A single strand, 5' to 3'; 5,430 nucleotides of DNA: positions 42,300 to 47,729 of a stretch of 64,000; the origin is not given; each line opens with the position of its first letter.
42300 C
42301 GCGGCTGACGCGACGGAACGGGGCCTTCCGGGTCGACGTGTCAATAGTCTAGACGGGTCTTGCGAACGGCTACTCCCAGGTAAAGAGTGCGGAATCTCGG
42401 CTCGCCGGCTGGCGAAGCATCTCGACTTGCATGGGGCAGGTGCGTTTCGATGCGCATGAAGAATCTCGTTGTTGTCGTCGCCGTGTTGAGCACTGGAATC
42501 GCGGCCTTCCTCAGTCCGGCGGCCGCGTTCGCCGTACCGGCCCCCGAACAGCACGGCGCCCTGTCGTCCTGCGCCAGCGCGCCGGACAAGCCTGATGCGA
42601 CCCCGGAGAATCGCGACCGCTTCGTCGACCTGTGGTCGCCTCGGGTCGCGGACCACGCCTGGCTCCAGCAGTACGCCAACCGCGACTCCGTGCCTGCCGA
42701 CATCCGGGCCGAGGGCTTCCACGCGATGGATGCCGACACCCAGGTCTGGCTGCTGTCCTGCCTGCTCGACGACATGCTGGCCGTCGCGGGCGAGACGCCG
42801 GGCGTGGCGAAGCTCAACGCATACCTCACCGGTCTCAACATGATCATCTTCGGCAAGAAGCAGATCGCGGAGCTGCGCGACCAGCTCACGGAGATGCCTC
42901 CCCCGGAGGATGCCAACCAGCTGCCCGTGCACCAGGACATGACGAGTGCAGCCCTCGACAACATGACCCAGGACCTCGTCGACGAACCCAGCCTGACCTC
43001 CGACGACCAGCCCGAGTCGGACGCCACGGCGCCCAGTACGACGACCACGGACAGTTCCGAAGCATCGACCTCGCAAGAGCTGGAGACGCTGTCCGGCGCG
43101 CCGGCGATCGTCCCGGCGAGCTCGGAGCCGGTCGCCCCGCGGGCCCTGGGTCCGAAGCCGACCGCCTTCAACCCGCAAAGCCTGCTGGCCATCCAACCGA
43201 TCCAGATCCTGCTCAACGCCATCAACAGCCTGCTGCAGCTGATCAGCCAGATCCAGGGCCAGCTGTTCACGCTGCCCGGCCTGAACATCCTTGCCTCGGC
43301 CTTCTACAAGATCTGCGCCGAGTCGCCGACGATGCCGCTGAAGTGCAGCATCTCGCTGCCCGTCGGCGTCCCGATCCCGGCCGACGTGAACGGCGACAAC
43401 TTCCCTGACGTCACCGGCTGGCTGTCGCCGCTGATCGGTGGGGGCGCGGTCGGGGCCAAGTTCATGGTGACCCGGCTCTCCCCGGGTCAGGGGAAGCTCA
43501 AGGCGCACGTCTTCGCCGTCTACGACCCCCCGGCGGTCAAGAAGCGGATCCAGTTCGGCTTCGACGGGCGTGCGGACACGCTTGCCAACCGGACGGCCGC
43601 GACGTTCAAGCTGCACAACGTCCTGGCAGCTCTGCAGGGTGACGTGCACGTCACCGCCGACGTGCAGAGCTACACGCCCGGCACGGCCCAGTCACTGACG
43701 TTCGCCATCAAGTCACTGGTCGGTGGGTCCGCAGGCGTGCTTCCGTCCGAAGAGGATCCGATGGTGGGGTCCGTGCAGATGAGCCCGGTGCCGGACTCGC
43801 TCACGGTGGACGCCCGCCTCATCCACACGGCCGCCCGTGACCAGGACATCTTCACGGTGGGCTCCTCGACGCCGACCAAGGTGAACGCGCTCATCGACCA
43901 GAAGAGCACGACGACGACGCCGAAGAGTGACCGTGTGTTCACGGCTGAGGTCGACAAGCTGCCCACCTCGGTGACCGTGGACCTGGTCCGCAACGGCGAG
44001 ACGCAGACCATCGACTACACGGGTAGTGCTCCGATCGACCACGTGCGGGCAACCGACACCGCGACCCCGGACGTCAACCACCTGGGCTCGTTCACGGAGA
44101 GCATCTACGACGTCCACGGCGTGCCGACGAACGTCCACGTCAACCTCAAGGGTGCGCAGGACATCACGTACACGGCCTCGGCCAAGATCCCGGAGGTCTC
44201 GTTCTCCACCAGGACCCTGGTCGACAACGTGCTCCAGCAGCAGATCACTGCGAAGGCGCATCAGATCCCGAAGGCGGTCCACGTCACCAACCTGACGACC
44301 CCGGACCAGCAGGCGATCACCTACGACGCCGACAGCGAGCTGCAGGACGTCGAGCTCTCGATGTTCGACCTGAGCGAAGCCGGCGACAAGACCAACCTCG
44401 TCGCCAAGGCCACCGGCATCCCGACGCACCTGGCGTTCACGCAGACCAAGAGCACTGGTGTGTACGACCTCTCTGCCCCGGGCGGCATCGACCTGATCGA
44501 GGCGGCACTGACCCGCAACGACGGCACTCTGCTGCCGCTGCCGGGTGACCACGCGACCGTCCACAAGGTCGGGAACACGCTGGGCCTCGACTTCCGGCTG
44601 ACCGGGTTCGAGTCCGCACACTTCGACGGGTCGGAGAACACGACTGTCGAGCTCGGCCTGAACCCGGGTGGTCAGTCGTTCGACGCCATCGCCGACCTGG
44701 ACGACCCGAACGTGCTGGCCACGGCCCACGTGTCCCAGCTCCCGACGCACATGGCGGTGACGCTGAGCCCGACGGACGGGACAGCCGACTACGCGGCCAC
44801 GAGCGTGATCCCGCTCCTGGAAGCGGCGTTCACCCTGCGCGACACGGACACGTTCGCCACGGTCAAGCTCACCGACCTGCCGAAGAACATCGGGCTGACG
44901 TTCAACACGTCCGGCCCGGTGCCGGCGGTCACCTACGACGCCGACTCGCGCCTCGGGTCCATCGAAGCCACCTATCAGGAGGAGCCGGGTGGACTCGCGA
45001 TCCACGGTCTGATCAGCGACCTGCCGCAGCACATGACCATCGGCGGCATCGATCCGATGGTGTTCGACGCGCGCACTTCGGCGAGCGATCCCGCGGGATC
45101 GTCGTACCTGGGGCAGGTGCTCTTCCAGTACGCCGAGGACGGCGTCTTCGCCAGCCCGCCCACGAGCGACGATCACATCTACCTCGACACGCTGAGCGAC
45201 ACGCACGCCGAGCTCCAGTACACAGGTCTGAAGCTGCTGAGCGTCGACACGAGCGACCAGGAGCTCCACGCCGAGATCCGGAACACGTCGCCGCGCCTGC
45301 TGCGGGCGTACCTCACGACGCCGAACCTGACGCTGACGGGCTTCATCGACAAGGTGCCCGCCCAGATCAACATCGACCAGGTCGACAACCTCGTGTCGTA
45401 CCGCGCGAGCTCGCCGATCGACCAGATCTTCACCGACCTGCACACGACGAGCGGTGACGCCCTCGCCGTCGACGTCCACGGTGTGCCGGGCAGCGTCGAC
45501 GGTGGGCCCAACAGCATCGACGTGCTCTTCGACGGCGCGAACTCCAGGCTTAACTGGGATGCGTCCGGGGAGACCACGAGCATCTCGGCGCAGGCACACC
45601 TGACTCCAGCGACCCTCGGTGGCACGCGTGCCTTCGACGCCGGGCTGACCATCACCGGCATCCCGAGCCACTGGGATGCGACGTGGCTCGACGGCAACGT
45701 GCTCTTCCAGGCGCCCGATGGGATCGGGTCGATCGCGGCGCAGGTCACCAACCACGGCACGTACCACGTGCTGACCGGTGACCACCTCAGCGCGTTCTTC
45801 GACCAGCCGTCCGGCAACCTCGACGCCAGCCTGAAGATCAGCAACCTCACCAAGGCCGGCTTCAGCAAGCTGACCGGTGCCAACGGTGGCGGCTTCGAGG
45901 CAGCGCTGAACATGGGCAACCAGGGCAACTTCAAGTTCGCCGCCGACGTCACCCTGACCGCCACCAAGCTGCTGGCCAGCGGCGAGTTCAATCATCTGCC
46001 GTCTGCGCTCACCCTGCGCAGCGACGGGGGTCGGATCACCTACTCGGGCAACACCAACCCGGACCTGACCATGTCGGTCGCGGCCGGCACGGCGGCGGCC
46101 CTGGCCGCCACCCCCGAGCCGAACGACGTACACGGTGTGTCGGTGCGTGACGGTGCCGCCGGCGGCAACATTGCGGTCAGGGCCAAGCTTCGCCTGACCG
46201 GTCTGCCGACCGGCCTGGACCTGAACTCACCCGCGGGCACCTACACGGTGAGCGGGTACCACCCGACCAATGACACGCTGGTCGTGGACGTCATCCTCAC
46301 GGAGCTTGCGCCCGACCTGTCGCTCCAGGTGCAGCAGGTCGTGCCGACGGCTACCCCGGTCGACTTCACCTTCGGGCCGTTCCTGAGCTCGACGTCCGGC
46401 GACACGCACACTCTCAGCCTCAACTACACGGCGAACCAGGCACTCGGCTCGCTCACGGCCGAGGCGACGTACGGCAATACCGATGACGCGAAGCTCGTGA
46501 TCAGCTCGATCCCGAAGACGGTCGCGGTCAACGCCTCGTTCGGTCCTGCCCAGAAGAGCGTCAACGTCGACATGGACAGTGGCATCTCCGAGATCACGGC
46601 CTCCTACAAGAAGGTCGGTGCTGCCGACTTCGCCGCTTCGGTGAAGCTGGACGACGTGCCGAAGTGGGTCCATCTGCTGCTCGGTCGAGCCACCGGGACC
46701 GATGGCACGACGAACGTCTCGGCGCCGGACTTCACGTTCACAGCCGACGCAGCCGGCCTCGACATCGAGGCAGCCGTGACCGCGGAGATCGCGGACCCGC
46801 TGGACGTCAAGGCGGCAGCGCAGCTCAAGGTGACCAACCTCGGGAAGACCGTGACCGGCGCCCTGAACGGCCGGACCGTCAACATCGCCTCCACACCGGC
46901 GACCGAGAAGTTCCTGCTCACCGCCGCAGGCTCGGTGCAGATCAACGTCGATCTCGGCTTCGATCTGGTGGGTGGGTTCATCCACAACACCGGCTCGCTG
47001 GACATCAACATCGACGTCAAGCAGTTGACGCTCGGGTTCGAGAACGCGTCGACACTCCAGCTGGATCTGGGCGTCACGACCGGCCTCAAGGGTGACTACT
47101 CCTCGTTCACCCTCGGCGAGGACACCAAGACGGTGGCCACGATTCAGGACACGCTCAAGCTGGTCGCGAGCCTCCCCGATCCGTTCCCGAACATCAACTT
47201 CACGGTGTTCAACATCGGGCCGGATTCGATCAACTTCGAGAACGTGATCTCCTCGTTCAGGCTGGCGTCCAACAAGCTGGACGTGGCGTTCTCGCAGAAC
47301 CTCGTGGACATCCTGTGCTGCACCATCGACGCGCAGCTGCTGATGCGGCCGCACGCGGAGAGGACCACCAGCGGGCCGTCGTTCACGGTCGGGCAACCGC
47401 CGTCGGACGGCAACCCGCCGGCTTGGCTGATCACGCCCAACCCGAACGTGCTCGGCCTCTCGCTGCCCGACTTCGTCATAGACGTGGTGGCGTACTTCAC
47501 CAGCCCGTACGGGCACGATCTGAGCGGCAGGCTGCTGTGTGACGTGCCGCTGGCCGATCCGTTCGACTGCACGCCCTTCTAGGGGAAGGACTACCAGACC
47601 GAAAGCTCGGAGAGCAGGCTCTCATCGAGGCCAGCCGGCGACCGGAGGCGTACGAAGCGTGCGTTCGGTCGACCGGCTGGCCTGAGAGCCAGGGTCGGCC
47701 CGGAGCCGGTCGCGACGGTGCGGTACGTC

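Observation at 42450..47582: A ~1,710-aa secreted protein built from degenerate '[LIV]-P-x-x-hydrophobic' modules that I cannot place in any known family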

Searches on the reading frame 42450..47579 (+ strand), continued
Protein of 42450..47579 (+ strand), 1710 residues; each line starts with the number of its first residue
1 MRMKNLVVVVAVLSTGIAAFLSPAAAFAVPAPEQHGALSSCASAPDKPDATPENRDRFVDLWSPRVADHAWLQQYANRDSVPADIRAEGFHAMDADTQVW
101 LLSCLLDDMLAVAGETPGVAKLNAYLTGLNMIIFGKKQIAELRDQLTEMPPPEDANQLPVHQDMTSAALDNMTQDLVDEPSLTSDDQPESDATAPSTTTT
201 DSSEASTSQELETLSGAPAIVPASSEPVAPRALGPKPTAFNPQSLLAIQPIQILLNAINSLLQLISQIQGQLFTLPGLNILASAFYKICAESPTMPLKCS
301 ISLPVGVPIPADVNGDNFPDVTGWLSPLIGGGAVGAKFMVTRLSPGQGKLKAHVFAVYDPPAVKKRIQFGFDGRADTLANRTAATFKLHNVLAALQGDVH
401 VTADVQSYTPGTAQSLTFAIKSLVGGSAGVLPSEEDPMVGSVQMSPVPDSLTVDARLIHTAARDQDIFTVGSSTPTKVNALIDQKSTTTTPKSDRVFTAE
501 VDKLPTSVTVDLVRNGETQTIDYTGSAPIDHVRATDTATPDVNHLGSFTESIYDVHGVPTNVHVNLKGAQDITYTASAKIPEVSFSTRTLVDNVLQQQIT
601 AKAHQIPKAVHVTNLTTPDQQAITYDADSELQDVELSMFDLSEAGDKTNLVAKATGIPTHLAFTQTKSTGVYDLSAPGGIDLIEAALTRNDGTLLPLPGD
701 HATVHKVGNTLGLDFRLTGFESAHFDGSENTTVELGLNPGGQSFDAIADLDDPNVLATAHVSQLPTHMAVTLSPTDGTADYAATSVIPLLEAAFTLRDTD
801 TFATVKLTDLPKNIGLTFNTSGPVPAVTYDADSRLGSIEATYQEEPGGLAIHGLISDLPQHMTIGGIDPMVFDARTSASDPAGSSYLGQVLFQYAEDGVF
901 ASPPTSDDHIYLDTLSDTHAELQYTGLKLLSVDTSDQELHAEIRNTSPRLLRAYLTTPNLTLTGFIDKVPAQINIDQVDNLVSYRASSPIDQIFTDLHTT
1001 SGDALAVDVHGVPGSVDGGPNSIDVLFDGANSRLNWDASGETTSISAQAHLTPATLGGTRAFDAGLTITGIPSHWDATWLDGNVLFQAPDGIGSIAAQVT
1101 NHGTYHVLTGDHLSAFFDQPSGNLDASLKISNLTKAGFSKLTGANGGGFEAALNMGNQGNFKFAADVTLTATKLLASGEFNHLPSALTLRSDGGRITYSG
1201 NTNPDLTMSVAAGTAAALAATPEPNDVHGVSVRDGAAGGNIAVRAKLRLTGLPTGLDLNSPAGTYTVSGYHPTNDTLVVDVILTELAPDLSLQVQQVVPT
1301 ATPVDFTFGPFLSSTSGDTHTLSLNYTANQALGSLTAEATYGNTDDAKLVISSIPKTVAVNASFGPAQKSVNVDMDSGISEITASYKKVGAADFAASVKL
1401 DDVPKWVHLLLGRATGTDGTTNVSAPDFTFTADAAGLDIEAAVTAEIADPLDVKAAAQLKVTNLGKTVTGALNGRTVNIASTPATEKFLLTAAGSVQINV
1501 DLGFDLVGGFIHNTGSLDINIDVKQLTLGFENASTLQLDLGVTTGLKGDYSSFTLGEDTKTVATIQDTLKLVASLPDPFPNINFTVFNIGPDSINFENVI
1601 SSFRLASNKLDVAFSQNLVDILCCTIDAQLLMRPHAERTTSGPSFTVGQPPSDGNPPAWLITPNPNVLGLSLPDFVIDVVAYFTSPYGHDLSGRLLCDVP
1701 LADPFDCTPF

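Call 40: search_protein_families(library=pfam, proteins=[P0093, P0089, P0090, P0092, P0071], max_evalue=1)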
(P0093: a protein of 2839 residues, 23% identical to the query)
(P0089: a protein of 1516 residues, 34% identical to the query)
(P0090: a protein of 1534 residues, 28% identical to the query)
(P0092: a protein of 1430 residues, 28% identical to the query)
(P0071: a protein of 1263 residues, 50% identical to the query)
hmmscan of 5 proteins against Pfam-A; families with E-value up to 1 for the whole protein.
P0093 (2839 aa): 1 family
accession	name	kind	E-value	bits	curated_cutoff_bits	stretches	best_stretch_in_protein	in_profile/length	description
PF19077.6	Big_13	-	5.6e-08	33.6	27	3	784-846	38-101/102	Bacterial Ig-like domain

P0089 (1516 aa): 0 families

P0090 (1534 aa): 2 families
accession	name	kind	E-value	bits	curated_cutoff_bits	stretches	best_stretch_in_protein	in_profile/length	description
PF06411.16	HdeA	-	0.014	16.2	22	1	57-109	8-59/91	HdeA/HdeB family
PF05645.19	RNA_pol_Rpc82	-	0.22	11.6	25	1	389-420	155-186/249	RNA polymerase III subunit RPC82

P0092 (1430 aa): 0 families

P0071 (1263 aa): 0 families

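Call 45: find_related_loci(query=A1, collection=genome_contigs, flank=8000)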
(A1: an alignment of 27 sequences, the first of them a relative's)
Query A1 (1710 aa) in genome_contigs; peptide patterns used: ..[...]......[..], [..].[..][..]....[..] (x = any residue, [..] = any of these).
75 stretches matched a pattern; 34 encode a relative of the query (tblastn E <= 1e-3); 31 distinct loci.
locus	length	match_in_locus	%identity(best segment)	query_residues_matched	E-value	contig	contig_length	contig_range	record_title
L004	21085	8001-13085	62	1-1698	0e+0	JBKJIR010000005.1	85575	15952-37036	MAG: Marmoricola sp. isolate ant_bin.17 S1Ck117_2473405_flag_0_multi_66.9846_len_85575, whole genome shotgun sequence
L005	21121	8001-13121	61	1-1710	0e+0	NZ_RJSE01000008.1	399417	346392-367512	Nocardioides marmoriginsengisoli strain Gsoil 097 scaffold15_61.8, whole genome shotgun sequence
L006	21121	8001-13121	62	1-1697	0e+0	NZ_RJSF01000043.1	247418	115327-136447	Nocardioides pocheonensis strain Gsoil 818 scaffold51_236.3, whole genome shotgun sequence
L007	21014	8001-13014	62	38-1698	0e+0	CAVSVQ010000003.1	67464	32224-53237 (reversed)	MAG: uncultured Actinomycetota bacterium isolate MFD05684.bin.2.127 genome assembly, contig: contig_40293, whole genome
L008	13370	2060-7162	58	1-1701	0e+0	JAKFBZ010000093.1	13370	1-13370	MAG: Marmoricola sp. isolate LC008 contig-124_6351, whole genome shotgun sequence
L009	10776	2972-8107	57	1-1697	0e+0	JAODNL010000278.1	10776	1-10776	MAG: Pseudonocardiales bacterium isolate RYN_117 scaffold_2025419, whole genome shotgun sequence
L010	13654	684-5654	55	39-1699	0e+0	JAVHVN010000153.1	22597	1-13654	MAG: Pseudonocardiales bacterium isolate BP_218 scaffold_5321431, whole genome shotgun sequence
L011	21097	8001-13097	58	1-1697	0e+0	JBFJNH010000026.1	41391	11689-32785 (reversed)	MAG: Marmoricola sp. isolate Mix_sand17.2022.03.Z.5 k141_2324281_length_41391_cov_18.4659, whole genome shotgun sequence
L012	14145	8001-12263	57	38-1447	0e+0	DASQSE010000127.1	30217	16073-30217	MAG TPA_asm: Jatrophihabitans sp. isolate SMAG_U10901 k141_126463, whole genome shotgun sequence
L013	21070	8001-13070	58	1-1697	0e+0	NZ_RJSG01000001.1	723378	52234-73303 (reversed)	Nocardioides marmorisolisilvae strain KIS18-7 scaffold1_187.8, whole genome shotgun sequence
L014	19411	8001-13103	60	1-1697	0e+0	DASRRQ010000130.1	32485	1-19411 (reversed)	MAG TPA_asm: Marmoricola sp. isolate SMAG_U4980 k141_3441326, whole genome shotgun sequence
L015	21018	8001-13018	62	38-1698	0e+0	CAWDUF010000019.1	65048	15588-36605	MAG: uncultured Actinomycetota bacterium isolate MFD05442.bin.2.64 genome assembly, contig: contig_77318, whole genome s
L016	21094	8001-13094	60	1-1698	0e+0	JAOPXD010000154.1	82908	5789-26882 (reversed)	MAG: Marmoricola sp. isolate RYN_191 scaffold_447456, whole genome shotgun sequence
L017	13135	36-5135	41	39-1697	0e+0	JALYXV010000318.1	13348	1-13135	MAG: Actinomycetota bacterium isolate KAP bin22 SD1490-92_k127_576646, whole genome shotgun sequence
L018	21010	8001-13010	59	41-1697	0e+0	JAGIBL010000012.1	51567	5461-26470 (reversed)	MAG: Nocardioidaceae bacterium isolate BIN47 scaffold12_cov0, whole genome shotgun sequence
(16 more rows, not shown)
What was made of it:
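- On AsmA-like / TamB bridge proteins: All named hosts are Nocardioidaceae, Pseudonocardiales or Jatrophihabitans (call 45).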

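Call 54: find_encoding_contigs(protein=P0080, flank=10000, max_places=2)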
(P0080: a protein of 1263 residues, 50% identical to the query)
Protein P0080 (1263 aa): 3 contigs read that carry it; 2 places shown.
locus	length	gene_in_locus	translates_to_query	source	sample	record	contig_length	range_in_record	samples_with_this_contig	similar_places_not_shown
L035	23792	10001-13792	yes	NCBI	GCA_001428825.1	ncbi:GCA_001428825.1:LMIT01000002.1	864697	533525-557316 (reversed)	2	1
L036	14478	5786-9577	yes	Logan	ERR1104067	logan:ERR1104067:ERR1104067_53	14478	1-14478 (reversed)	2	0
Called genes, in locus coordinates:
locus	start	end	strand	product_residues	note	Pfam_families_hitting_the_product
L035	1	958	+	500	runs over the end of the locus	PF00501:AMP-binding, PF13193:AMP-binding_C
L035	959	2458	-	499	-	-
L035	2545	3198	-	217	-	PF00106:adh_short, PF13561:adh_short_C2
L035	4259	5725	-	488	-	-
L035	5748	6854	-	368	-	PF03060:NMO, PF01070:FMN_dh (weak)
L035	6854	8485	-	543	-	PF00501:AMP-binding, PF13193:AMP-binding_C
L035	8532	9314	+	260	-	PF00378:ECH_1, PF16113:ECH_2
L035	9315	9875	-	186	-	PF07931:CPT, PF13671:AAA_33, PF13238:AAA_18 (weak)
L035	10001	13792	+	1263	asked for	-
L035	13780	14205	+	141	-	-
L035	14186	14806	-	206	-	PF00702:Hydrolase, PF12710:HAD, PF13419:HAD_2, PF13242:Hydrolase_like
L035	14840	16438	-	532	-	PF00501:AMP-binding, PF13193:AMP-binding_C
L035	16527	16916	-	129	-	-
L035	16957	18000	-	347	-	PF00296:Bac_luciferase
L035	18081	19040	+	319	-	PF01796:OB_ChsH2_C, PF12172:zf-ChsH2, PF01796:OB_ChsH2_C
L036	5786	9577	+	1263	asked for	-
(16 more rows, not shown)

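Call 55: find_encoding_contigs(protein=P0049, flank=10000, max_places=1)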
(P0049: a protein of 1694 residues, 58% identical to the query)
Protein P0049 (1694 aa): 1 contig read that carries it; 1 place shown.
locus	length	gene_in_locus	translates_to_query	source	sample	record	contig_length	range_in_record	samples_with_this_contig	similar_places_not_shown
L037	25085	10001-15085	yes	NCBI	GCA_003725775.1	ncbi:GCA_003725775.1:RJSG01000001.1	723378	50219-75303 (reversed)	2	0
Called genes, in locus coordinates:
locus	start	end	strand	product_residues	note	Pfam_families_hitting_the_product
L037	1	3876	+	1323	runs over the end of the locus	PF00082:Peptidase_S8, PF02225:PA, PF16640:Big_3_5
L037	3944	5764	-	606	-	-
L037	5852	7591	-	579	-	-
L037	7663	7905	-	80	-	PF13453:Zn_ribbon_TFIIB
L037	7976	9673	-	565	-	PF05681:Fumerase, PF05683:Fumerase_C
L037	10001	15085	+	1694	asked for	-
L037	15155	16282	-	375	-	-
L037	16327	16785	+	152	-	-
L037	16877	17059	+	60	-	-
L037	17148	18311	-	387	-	PF00005:ABC_tran, PF08402:TOBE_2 (faint), PF17912:OB_MalK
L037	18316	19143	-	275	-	PF00528:BPD_transp_1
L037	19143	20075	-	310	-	PF00528:BPD_transp_1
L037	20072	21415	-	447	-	PF01547:SBP_bac_1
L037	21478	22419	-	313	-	PF00561:Abhydrolase_1, PF12146:Hydrolase_4, PF12697:Abhydrolase_6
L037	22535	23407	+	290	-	PF00561:Abhydrolase_1, PF12697:Abhydrolase_6 (weak), PF07819:PGAP1 (weak)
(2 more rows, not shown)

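Call 74: list_cluster_members(proteins=[P0049, P0022, P0080])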
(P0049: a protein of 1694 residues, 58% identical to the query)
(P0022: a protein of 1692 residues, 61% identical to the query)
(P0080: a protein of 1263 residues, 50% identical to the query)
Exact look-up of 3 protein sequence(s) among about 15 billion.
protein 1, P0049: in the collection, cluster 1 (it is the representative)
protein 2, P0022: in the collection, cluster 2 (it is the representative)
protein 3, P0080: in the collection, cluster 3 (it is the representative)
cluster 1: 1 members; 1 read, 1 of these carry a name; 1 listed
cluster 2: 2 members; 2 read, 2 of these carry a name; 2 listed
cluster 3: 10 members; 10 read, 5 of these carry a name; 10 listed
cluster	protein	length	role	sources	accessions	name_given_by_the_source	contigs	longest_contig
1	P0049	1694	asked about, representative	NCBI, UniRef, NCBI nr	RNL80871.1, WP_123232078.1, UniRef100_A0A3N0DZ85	hypothetical protein [Nocardioides marmorisolisilvae] | Choice-of-anchor G family protein n=1 Tax=Nocardioides marmorisolisilvae TaxID=1542737 ...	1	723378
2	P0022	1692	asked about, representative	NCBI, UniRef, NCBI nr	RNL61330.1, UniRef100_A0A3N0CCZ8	hypothetical protein EFK50_18410 [Nocardioides marmoriginsengisoli] | Uncharacterized protein n=2 Tax=Nocardioides marmoriginsengisoli TaxID=661483 ...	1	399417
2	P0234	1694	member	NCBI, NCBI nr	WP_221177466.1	hypothetical protein [Nocardioides marmoriginsengisoli]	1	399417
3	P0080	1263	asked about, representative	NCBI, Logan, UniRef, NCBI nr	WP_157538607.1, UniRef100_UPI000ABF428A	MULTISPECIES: hypothetical protein [unclassified Nocardioides] | hypothetical protein n=1 Tax=unclassified Nocardioides TaxID=2615069 RepID=UPI000ABF428A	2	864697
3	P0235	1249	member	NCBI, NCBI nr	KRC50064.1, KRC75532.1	hypothetical protein ASE19_15705 [Nocardioides sp. Root79]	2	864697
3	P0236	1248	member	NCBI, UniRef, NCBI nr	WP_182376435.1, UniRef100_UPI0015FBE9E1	hypothetical protein [Nocardioides sp. WS12] | hypothetical protein n=1 Tax=Nocardioides sp. WS12 TaxID=2486272 RepID=UPI0015FBE9E1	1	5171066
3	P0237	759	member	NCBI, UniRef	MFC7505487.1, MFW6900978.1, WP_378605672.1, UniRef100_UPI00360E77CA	hypothetical protein, partial [Nocardioides sp. GCM10030258] | hypothetical protein n=1 Tax=unclassified Nocardioides TaxID=2615069 RepID=UPI00360E77CA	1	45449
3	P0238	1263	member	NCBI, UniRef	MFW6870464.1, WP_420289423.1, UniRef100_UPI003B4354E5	hypothetical protein ACOACQ_24005 [Nocardioides sp. CPCC 206347] | hypothetical protein n=3 Tax=Nocardioides TaxID=1839 RepID=UPI003B4354E5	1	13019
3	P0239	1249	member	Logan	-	-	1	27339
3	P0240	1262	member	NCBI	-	-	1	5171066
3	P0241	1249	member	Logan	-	-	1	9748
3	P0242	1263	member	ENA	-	-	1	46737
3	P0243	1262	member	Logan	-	-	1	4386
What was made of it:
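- On Choice-of-anchor G (NCBIfam): NCBI itself names it 'hypothetical' (call 74).
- NCBI now calls the same protein 'hypothetical' (call 74).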

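Call 76: search_protein_families(library=ncbifam, alignment_id=A1, max_evalue=10)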
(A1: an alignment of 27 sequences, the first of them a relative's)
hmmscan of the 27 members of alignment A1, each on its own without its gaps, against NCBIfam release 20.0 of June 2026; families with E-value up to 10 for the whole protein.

A. member 1, P0001 (1710 aa): 0 families

B. families by the number of members that match (of 27 scanned): 6 families
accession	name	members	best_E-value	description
NF011124.0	PRK14553.1-4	1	0.012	ribosomal-processing cysteine protease Prp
NF008575.0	PRK11530.1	1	0.11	hypothetical protein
TIGR02722.1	lp_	1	0.13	penicillin-binding protein activator LpoB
TIGR00681.1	kdpC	1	0.15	K(+)-transporting ATPase subunit C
NF045881.1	PLipidMtase_Agro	1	0.17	phospholipid N-methyltransferase PmtA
NF004128.0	PRK05618.1-2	1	1.3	50S ribosomal protein L25/general stress protein Ctc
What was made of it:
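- On Choice-of-anchor G (NCBIfam): None of 27 members has one at E up to 10 (call 76).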

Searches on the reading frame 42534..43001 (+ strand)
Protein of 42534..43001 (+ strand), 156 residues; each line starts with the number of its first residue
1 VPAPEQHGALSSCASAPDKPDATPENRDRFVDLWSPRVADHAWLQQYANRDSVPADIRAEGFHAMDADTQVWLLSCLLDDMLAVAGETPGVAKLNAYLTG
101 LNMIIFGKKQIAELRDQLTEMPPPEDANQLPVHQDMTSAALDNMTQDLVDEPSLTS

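Call 51: search_protein_families(library=pfam, proteins=[window:42534-43001:+], max_evalue=10)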
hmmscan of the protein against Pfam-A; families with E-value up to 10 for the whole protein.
window:42534-43001:+ (156 aa): 0 families
